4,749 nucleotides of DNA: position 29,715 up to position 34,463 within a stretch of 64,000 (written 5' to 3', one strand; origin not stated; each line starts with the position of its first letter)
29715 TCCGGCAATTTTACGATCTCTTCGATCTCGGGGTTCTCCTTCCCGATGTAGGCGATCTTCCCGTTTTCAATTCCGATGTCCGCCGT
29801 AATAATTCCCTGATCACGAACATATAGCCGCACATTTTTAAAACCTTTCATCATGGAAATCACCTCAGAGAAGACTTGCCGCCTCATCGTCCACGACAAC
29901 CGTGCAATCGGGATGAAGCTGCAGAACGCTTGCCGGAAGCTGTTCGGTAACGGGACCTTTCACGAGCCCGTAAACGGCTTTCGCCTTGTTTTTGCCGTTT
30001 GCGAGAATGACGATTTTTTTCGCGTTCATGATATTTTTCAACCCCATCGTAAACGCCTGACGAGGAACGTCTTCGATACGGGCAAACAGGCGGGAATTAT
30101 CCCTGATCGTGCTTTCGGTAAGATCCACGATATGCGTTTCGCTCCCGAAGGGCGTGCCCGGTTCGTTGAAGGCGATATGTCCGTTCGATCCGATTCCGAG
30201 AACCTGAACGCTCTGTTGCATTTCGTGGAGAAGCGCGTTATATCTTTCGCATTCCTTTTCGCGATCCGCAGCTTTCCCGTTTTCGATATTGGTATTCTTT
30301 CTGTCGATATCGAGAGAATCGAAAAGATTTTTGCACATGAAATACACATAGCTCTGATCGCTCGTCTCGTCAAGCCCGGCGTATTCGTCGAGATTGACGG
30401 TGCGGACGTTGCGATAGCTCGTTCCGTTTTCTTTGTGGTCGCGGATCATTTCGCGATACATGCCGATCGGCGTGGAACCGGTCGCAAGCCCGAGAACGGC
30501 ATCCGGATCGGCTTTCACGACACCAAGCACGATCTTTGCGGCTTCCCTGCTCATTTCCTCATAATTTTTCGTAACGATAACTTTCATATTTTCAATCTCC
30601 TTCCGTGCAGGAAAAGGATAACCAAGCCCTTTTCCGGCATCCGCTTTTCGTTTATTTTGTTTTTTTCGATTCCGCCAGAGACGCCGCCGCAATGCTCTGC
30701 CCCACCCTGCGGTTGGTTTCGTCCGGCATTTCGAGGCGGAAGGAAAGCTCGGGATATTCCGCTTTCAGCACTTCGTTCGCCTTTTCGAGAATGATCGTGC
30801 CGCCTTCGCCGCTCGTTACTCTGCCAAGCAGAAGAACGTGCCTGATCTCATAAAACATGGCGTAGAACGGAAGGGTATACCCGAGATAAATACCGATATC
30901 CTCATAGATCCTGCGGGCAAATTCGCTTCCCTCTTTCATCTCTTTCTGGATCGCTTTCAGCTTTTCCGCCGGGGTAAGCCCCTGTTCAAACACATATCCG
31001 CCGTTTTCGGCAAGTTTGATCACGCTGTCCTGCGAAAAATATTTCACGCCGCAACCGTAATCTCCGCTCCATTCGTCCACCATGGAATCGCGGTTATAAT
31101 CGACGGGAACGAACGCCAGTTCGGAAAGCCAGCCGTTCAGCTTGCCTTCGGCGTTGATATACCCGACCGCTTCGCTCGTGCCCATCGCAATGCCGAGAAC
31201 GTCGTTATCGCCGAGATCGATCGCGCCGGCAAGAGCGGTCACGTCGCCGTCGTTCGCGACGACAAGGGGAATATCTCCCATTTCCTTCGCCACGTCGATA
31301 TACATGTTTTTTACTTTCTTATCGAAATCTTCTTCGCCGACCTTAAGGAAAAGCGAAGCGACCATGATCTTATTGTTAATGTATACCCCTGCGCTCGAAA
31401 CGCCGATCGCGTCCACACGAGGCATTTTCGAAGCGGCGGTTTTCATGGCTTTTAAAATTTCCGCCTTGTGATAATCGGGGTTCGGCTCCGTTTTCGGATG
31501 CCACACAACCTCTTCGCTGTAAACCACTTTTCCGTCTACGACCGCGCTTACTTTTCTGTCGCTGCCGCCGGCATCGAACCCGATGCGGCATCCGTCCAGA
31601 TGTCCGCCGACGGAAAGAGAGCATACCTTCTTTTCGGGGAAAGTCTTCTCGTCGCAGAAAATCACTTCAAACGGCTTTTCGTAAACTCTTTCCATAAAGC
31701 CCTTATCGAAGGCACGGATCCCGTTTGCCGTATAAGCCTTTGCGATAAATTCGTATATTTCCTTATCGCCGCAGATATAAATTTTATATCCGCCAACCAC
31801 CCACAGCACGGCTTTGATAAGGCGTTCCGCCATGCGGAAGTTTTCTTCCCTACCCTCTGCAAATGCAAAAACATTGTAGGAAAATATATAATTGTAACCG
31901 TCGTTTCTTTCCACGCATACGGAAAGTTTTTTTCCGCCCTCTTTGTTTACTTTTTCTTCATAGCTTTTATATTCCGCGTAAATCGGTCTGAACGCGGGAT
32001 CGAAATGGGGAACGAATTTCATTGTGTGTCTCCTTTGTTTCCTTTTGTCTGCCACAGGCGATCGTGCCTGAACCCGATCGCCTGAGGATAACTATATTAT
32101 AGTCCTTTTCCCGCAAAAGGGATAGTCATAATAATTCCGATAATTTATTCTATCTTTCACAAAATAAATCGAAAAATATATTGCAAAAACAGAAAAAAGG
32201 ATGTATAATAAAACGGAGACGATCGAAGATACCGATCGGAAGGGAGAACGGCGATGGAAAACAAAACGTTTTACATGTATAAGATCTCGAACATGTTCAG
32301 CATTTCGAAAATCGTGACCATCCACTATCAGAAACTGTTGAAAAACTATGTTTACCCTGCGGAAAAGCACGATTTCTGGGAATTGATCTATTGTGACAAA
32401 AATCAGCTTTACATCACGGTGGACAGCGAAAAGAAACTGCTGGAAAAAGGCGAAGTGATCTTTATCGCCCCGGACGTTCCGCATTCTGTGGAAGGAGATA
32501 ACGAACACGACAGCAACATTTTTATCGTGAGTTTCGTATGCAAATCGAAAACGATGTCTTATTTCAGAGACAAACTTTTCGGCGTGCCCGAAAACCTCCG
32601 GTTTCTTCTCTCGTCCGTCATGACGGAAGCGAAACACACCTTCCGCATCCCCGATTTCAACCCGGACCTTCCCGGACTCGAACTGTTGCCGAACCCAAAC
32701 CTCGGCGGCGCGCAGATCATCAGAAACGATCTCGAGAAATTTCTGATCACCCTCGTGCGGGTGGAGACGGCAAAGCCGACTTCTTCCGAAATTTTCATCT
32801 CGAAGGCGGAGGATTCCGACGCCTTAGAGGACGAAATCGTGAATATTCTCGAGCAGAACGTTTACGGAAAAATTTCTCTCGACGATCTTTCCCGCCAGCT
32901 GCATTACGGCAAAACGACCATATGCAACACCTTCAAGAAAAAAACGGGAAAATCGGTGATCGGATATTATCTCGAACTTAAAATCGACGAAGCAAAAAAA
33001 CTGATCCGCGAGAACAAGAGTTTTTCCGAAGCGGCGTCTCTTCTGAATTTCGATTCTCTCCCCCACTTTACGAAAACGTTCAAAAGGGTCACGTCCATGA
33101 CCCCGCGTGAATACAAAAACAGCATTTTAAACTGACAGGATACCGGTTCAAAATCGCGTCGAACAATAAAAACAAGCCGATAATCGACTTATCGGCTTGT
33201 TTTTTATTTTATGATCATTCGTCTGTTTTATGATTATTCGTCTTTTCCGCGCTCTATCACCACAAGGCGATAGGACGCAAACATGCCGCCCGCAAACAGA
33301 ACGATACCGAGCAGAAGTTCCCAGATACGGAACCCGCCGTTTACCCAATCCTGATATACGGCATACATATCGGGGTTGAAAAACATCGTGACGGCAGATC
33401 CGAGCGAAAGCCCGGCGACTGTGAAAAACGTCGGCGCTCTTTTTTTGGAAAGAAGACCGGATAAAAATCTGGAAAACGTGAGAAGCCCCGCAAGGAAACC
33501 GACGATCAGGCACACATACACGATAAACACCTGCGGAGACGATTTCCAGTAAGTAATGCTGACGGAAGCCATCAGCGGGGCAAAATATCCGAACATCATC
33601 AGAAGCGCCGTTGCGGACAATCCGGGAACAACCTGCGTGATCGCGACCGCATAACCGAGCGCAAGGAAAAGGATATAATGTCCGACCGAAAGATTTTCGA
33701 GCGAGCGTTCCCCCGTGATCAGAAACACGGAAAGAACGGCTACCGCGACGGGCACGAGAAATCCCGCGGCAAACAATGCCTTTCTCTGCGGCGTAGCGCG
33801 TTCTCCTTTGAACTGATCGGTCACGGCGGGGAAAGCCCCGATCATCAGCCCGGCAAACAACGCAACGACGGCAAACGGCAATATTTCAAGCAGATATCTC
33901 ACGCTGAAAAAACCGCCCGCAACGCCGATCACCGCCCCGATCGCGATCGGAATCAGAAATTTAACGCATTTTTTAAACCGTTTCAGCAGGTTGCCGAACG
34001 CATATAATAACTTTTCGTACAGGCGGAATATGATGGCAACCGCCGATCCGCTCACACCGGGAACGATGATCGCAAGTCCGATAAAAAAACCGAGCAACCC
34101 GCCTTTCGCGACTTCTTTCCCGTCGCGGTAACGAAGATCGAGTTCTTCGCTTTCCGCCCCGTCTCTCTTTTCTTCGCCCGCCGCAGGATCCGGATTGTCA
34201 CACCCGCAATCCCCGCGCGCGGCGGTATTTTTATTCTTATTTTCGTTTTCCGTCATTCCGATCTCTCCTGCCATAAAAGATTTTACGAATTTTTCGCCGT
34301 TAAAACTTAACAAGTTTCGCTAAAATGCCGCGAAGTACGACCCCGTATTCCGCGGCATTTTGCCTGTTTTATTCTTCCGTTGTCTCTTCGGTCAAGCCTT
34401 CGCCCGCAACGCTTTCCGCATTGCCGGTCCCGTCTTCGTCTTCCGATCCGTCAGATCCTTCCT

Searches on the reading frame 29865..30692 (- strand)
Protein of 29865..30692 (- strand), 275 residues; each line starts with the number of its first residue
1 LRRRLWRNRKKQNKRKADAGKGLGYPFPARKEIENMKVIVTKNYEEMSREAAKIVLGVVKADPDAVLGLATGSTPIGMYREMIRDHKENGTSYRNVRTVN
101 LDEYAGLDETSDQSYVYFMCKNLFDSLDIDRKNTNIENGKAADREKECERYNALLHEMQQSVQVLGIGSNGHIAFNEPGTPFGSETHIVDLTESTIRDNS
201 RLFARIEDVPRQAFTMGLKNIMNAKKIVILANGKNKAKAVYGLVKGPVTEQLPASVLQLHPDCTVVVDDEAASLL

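Call 23: search_protein_families(library=pfam, proteins=[window:29865-30692:-], max_evalue=0.001)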
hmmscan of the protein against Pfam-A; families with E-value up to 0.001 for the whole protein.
window:29865-30692:- (275 aa): 2 families
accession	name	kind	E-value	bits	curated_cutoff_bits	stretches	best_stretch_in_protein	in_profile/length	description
PF01182.26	Glucosamine_iso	-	2.6e-17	63.9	27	1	48-258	11-217/225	Glucosamine-6-phosphate isomerases/6-phosphogluconolactonase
PF04198.19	Sugar-bind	-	0.00017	21.3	27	0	211-250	204-243/257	Putative sugar-binding domain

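Call 57: search_protein_families(library=ncbifam, proteins=[window:29865-30692:-], max_evalue=0.001)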
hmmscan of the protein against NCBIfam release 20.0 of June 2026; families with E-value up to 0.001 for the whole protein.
window:29865-30692:- (275 aa): 8 families
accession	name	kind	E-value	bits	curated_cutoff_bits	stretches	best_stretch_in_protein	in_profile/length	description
NF001684.0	PRK00443.1-4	subfamily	1.4e-86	290.2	326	1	36-275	1-241/260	glucosamine-6-phosphate deaminase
TIGR00502.1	nagB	equivalog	1.6e-82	276.8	236.9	1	36-274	1-246/259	glucosamine-6-phosphate deaminase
NF001682.0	PRK00443.1-1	equivalog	2.4e-70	236.9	528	1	36-274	1-233/262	glucosamine-6-phosphate deaminase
NF002557.0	PRK02122.1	subfamily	3.2e-65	220.5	384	1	30-274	23-274/653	glucosamine-6-phosphate deaminase-like protein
NF001685.0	PRK00443.1-5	equivalog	3.3e-48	164.2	513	1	60-271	30-243/266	glucosamine-6-phosphate deaminase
NF007291.0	PRK09762.1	equivalog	8.7e-45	153.2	271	1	36-269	4-235/236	galactosamine-6-phosphate isomerase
NF009022.0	PRK12358.1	equivalog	1.5e-44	152.3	247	1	36-275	1-237/239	glucosamine-6-phosphate deaminase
TIGR01198.1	pgl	equivalog_domain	9.3e-17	61.3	124.45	1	56-273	21-232/234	6-phosphogluconolactonase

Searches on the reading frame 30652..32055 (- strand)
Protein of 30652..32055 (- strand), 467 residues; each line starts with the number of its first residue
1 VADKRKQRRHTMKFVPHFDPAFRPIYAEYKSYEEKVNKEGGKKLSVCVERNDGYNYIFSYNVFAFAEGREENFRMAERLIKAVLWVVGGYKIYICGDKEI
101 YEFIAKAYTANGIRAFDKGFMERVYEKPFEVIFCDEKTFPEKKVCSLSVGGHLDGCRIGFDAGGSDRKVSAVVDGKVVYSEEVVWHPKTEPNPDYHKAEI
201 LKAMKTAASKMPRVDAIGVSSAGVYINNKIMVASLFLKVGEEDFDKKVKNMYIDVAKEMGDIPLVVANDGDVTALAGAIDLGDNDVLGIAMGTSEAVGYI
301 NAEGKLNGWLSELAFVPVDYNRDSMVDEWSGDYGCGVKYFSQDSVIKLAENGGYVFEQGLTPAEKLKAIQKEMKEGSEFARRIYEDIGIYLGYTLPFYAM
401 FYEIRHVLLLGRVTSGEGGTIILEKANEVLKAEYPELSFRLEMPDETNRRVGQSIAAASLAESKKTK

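Call 23: search_protein_families(library=pfam, proteins=[window:30652-32055:-], max_evalue=0.001)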
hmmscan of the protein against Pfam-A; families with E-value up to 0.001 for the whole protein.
window:30652-32055:- (467 aa): 1 family
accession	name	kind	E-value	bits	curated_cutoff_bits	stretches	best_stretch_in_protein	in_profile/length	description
PF18650.6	IMPa_N_2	-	0.00017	21.4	25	0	32-136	30-128/200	Immunomodulating metalloprotease N-terminal domain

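Call 56: search_protein_families(library=pfam, proteins=[window:30652-32055:-], max_evalue=0.1)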
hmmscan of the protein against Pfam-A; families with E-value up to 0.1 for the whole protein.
window:30652-32055:- (467 aa): 1 family
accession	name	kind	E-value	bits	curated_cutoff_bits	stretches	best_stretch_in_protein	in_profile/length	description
PF18650.6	IMPa_N_2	-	0.00017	21.4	25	1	32-136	30-128/200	Immunomodulating metalloprotease N-terminal domain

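Call 57: search_protein_families(library=ncbifam, proteins=[window:30652-32055:-], max_evalue=0.001)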
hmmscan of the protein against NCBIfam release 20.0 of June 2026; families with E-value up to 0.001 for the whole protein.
window:30652-32055:- (467 aa): 1 family
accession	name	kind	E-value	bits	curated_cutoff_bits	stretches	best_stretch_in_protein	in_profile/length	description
TIGR00744.1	ROK_glcA_fam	subfamily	7.5e-08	32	260.35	1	158-427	1-273/318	ROK family glucokinase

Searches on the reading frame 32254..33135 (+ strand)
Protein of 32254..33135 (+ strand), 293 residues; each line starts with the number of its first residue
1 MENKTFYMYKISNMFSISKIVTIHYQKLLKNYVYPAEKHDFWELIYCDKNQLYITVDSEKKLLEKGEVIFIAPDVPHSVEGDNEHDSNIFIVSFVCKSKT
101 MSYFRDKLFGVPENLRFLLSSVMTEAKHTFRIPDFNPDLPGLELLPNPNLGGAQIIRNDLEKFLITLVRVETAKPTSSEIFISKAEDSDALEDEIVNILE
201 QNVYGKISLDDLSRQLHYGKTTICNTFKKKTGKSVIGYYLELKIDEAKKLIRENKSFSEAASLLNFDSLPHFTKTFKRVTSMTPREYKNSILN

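Call 23: search_protein_families(library=pfam, proteins=[window:32254-33135:+], max_evalue=0.001)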
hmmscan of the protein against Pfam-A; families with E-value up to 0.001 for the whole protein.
window:32254-33135:+ (293 aa): 4 families
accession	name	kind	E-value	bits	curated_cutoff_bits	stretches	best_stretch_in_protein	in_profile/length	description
PF12833.13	HTH_18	-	1.3e-16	61.1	33.6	1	212-289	1-79/80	Helix-turn-helix domain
PF00165.29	HTH_AraC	-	3.8e-12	46.4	26.6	1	253-287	7-40/42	Bacterial regulatory helix-turn-helix proteins, AraC family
PF02311.25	AraC_binding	-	1.3e-05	25.4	21.1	1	31-94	13-76/135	AraC-like ligand binding domain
PF07883.17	Cupin_2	-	5.9e-05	23.1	27.2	1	34-81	11-58/70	Cupin domain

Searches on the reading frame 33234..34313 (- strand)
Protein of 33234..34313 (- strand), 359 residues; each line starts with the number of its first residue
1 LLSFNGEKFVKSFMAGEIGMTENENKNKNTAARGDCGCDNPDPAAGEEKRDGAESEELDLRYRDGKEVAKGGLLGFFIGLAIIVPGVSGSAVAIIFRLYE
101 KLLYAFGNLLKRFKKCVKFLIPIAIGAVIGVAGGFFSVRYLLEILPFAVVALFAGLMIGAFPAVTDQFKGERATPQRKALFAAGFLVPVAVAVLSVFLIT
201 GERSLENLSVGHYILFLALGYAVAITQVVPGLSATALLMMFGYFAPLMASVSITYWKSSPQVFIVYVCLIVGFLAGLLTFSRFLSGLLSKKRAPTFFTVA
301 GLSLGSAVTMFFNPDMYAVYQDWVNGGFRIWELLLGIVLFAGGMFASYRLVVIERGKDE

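Call 23: search_protein_families(library=pfam, proteins=[window:33234-34313:-], max_evalue=0.001)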
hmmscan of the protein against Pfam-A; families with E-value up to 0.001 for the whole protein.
window:33234-34313:- (359 aa): 1 family
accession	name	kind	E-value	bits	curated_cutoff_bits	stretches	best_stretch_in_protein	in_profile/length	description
PF04018.18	VCA0040-like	-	1.9e-26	93.6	26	1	78-316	1-234/246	Undecaprenyl phosphate translocase-like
